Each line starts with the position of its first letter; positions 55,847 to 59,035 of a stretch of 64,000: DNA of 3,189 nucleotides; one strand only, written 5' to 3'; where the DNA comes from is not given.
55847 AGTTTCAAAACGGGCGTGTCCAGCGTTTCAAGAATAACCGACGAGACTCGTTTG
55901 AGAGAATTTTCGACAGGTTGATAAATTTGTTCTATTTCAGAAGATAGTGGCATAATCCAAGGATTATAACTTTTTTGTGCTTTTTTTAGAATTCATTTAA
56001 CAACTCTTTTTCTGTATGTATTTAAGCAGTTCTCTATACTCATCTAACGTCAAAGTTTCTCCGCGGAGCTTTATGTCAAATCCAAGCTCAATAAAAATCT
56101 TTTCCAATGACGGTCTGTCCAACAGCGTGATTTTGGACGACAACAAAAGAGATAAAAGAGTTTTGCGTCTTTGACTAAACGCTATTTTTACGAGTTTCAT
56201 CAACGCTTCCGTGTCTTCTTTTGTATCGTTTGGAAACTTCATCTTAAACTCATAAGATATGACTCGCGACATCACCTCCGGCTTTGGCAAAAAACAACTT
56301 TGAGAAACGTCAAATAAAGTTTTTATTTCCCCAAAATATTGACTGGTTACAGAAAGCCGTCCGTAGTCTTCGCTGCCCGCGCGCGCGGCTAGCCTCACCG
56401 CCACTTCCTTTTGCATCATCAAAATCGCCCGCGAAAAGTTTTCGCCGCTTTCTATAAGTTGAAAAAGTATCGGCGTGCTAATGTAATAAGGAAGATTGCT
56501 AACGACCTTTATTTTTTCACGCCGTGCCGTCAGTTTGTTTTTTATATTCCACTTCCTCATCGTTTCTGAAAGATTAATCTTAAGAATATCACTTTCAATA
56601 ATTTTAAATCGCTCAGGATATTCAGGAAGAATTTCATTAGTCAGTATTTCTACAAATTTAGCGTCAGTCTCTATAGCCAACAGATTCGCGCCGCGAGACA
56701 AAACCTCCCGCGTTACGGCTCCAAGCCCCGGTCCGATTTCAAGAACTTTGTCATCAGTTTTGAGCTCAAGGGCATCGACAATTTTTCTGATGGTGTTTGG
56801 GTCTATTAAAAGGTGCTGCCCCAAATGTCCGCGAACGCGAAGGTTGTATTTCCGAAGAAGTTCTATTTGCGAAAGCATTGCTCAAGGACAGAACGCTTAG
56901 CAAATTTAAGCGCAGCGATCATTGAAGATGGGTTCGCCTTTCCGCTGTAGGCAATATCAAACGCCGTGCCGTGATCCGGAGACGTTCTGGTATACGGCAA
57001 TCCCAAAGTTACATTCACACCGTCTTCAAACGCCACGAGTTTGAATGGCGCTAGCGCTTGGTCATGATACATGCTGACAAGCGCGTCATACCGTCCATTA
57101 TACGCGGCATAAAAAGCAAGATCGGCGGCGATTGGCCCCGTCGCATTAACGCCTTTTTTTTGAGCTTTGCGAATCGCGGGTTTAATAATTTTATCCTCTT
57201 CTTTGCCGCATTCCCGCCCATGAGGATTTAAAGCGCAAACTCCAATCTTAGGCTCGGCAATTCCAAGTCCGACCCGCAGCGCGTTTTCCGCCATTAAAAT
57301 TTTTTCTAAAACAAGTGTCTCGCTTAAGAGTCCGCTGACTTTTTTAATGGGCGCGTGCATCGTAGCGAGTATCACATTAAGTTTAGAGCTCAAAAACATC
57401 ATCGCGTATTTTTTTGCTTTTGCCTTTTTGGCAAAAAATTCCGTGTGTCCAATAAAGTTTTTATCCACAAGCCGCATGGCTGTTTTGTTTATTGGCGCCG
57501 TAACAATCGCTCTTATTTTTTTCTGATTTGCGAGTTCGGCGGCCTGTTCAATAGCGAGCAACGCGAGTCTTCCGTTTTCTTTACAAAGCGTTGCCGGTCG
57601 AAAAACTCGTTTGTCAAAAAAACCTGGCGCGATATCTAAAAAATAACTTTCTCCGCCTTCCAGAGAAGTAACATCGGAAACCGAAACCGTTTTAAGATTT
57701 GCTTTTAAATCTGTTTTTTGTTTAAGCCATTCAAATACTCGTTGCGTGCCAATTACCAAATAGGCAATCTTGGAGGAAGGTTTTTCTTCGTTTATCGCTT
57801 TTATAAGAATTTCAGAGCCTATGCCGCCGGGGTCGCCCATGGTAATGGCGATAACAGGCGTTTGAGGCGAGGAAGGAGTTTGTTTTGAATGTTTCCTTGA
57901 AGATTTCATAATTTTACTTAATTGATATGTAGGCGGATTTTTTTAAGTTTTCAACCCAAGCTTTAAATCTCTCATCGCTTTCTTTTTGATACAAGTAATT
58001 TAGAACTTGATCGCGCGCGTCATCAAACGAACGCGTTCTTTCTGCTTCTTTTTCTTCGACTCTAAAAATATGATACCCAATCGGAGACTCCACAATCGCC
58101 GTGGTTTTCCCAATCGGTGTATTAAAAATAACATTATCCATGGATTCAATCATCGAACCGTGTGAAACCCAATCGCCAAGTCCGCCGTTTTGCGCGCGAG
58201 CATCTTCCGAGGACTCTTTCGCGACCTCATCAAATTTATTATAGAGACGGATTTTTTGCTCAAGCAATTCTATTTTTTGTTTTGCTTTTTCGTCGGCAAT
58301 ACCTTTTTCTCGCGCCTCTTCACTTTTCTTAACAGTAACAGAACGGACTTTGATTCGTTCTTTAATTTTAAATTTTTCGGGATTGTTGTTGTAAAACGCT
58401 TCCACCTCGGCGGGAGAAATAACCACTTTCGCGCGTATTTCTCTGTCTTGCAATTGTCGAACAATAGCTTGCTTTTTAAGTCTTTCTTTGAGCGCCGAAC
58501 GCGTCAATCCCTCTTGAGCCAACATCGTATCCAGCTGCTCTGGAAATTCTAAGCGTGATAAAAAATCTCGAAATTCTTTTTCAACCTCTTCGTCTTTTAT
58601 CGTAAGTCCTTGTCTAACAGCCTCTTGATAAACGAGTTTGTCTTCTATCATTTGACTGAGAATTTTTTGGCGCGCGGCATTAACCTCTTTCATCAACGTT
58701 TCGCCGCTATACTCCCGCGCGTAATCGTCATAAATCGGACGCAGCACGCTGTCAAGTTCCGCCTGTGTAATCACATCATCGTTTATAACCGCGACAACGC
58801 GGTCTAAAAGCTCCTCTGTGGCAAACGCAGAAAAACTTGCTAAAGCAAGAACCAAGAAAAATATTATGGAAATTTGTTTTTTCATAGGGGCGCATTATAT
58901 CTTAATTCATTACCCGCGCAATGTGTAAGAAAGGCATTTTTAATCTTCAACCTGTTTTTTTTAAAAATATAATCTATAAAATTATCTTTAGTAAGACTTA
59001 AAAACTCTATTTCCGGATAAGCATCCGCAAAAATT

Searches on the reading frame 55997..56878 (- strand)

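Call 61: search_protein_families(library=pfam, proteins=[window:55997-56878:-], max_evalue=0.00001)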
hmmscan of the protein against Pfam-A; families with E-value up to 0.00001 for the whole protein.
window:55997-56878:- (293 aa): 1 family
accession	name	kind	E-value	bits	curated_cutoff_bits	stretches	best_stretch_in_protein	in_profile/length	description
PF00398.26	RrnaAD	-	8.8e-55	186.1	24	1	15-247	4-225/263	Ribosomal RNA adenine dimethylase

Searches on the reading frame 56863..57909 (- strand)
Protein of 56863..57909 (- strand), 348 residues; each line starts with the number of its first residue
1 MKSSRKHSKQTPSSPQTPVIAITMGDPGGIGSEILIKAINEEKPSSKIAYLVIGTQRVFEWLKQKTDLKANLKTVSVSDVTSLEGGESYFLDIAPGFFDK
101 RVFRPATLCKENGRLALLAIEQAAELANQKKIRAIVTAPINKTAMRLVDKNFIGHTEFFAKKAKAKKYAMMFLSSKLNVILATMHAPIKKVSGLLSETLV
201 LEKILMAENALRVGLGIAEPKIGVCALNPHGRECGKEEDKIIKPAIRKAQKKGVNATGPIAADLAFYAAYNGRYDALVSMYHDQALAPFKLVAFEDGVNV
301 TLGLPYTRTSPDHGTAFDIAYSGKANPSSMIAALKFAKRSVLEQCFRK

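Call 61: search_protein_families(library=pfam, proteins=[window:56863-57909:-], max_evalue=0.00001)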
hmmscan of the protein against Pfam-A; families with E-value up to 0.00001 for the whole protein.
window:56863-57909:- (348 aa): 1 family
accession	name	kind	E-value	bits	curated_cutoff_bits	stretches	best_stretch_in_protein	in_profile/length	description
PF04166.17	PdxA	-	1.7e-92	310.3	27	1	50-337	5-286/286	Pyridoxal phosphate biosynthetic protein PdxA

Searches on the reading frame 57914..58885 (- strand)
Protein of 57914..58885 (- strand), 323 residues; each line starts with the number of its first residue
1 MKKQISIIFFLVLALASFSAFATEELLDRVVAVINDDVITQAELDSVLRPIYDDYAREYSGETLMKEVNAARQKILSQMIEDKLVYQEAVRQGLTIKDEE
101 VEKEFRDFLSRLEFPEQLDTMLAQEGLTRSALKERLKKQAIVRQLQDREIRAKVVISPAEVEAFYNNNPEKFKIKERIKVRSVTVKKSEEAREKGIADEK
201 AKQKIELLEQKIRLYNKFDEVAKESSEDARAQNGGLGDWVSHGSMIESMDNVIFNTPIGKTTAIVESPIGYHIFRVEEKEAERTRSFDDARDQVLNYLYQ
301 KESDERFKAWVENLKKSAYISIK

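Call 61: search_protein_families(library=pfam, proteins=[window:57914-58885:-], max_evalue=0.00001)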
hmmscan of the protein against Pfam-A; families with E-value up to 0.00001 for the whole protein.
window:57914-58885:- (323 aa): 6 families
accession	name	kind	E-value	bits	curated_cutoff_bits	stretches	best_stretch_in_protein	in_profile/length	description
PF13616.12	Rotamase_3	-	9.1e-18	65.3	22.5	1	174-279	12-115/116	PPIC-type PPIASE domain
PF13624.11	SurA_N_3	-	2.5e-17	63.6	27.2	1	5-146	13-162/162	SurA-like N-terminal domain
PF00639.27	Rotamase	-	8.9e-16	59.1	21.7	1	197-277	14-96/97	PPIC-type PPIASE domain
PF13145.12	Rotamase_2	-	1.2e-15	58.8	27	1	156-292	1-121/121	PPIC-type PPIASE domain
PF09312.16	SurA_N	-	1.5e-14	54.6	30.8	1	27-145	1-117/118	SurA N-terminal domain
PF13623.11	SurA_N_2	-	1.4e-11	44.9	28.5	1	3-106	8-120/145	SurA-like N-terminal domain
